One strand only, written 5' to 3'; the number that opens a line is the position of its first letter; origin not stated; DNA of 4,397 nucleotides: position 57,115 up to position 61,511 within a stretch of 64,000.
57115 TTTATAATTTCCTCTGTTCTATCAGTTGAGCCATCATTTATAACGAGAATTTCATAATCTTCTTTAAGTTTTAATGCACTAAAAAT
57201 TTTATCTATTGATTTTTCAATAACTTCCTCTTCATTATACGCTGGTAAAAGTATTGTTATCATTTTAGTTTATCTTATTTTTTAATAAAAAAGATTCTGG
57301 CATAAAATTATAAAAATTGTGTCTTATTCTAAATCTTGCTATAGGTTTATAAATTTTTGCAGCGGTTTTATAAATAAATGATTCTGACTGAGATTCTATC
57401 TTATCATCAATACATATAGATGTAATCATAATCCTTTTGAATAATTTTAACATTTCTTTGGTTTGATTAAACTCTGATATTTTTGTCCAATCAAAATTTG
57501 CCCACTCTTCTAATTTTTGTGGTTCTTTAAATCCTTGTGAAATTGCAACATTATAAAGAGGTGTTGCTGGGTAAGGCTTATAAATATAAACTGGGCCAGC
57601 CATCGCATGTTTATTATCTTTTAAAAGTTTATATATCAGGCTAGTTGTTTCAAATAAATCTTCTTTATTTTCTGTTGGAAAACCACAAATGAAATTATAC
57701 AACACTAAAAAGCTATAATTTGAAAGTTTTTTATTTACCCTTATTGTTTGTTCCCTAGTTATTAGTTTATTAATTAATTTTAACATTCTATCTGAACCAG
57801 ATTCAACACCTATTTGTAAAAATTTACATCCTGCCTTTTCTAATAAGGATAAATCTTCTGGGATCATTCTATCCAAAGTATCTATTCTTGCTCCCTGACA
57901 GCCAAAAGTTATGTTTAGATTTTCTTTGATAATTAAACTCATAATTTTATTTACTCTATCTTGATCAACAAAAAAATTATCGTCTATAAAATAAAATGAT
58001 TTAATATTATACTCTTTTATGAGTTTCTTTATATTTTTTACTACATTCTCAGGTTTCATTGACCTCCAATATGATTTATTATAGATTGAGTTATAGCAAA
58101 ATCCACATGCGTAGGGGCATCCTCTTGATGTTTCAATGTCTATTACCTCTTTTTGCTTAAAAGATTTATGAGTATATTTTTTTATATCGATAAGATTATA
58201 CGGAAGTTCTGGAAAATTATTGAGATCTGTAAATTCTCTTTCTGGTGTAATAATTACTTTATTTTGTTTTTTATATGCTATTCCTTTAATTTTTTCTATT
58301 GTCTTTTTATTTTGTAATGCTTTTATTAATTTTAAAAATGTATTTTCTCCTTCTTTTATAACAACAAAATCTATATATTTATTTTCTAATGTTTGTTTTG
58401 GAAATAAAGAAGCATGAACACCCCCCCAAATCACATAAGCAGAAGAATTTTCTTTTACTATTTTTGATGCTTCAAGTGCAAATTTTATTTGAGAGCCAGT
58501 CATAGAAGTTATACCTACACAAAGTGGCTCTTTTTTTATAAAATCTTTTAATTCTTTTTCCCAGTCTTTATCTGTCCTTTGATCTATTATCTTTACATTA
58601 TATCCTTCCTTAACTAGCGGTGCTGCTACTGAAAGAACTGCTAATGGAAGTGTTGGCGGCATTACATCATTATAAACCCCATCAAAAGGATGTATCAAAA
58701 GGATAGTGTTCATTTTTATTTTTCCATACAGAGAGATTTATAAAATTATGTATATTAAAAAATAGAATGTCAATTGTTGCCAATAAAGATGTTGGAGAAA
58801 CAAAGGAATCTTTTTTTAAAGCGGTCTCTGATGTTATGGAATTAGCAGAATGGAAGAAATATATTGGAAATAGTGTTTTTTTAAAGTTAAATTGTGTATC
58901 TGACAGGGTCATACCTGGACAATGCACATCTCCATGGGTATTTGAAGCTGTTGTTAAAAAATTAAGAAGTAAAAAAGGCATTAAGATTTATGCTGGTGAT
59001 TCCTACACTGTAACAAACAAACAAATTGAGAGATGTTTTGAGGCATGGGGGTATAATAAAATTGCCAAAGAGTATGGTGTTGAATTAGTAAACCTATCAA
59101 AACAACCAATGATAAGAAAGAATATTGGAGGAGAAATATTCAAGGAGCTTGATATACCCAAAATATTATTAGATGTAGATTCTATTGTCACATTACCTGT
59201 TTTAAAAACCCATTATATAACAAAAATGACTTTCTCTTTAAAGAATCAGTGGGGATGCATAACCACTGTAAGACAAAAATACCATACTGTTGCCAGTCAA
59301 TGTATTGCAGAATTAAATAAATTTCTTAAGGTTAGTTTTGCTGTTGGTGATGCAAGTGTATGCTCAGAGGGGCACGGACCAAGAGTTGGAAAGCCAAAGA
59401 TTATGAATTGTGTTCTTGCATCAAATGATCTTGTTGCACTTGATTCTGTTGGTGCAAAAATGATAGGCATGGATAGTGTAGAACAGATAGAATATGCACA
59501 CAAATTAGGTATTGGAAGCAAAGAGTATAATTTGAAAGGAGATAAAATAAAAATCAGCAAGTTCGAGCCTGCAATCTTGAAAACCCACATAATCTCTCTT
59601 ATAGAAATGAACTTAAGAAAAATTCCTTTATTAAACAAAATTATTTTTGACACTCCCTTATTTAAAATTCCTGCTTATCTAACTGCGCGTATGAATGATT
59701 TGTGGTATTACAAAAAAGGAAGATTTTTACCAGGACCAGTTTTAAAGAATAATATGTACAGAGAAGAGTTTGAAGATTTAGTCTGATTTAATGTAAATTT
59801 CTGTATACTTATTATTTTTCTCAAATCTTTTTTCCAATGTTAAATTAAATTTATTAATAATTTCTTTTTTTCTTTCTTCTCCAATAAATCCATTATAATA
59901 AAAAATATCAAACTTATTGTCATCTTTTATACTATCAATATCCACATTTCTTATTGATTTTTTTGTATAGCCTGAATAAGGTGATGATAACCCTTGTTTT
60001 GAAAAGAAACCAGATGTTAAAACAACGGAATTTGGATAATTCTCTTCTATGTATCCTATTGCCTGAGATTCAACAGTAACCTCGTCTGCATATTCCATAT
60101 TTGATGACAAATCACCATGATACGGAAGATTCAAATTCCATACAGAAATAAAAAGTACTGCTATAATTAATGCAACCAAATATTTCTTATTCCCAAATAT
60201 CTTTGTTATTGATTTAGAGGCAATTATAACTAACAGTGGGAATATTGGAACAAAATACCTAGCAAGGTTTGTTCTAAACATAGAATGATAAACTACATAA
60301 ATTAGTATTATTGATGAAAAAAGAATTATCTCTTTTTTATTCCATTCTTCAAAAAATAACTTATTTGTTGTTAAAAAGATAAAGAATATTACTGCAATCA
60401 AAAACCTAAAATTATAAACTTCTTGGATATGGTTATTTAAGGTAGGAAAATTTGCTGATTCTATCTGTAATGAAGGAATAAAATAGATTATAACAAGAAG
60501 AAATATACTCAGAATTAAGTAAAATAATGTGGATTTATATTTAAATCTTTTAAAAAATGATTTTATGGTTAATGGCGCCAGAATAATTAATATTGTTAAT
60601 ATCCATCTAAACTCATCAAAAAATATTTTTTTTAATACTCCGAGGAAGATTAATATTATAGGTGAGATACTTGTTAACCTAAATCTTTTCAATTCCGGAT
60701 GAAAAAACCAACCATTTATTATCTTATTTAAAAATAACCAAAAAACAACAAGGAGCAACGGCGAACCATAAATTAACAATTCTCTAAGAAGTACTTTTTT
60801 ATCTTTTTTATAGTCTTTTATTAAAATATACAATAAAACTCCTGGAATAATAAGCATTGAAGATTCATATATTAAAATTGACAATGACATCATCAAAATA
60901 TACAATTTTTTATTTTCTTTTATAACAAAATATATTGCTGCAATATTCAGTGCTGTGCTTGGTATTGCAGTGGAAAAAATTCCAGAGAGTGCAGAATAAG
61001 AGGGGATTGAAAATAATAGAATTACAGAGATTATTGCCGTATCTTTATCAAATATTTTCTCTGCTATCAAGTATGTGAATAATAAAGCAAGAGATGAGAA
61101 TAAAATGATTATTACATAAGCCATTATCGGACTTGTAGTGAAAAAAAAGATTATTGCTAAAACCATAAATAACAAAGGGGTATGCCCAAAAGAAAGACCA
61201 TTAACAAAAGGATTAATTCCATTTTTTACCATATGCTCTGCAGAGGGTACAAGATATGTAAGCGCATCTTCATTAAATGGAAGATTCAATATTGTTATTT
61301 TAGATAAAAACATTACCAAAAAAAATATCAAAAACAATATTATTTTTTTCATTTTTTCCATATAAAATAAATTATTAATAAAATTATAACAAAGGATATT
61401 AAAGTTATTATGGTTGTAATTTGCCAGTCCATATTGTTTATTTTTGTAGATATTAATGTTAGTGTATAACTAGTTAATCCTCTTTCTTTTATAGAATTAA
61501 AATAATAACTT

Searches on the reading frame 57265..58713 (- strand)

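Call 41: search_protein_families(library=pfam, proteins=[window:57265-58713:-], max_evalue=0.0001)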
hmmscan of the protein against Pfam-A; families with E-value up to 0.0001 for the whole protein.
window:57265-58713:- (482 aa): 2 families
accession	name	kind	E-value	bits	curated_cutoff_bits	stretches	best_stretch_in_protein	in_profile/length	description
PF04055.27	Radical_SAM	-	1.6e-26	93.9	29.5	1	193-358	1-164/166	Radical SAM superfamily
PF02310.24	B12-binding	-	1.5e-15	57.5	32.1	1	22-129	13-120/121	B12 binding domain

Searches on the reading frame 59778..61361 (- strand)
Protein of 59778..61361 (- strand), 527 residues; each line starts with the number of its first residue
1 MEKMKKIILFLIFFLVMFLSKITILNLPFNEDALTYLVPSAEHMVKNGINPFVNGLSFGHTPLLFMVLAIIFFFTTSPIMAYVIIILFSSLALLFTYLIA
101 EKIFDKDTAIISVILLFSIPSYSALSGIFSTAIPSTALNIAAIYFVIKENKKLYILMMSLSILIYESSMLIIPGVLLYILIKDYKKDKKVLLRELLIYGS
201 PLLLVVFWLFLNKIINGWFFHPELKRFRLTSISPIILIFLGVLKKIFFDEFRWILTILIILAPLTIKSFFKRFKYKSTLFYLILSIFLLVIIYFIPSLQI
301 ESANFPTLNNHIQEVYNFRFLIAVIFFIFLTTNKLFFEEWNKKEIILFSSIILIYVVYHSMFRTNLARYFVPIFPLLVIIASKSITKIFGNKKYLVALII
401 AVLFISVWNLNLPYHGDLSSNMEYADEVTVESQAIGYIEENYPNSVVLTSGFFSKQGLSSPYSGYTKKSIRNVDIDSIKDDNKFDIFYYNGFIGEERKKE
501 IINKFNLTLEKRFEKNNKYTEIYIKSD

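Call 41: search_protein_families(library=pfam, proteins=[window:59778-61361:-], max_evalue=0.0001)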
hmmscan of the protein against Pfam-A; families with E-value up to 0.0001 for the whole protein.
window:59778-61361:- (527 aa): 1 family
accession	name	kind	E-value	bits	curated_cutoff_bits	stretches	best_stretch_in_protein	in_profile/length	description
PF13231.12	PMT_2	-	1.2e-06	29.3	26.1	1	60-207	2-154/160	Dolichyl-phosphate-mannose-protein mannosyltransferase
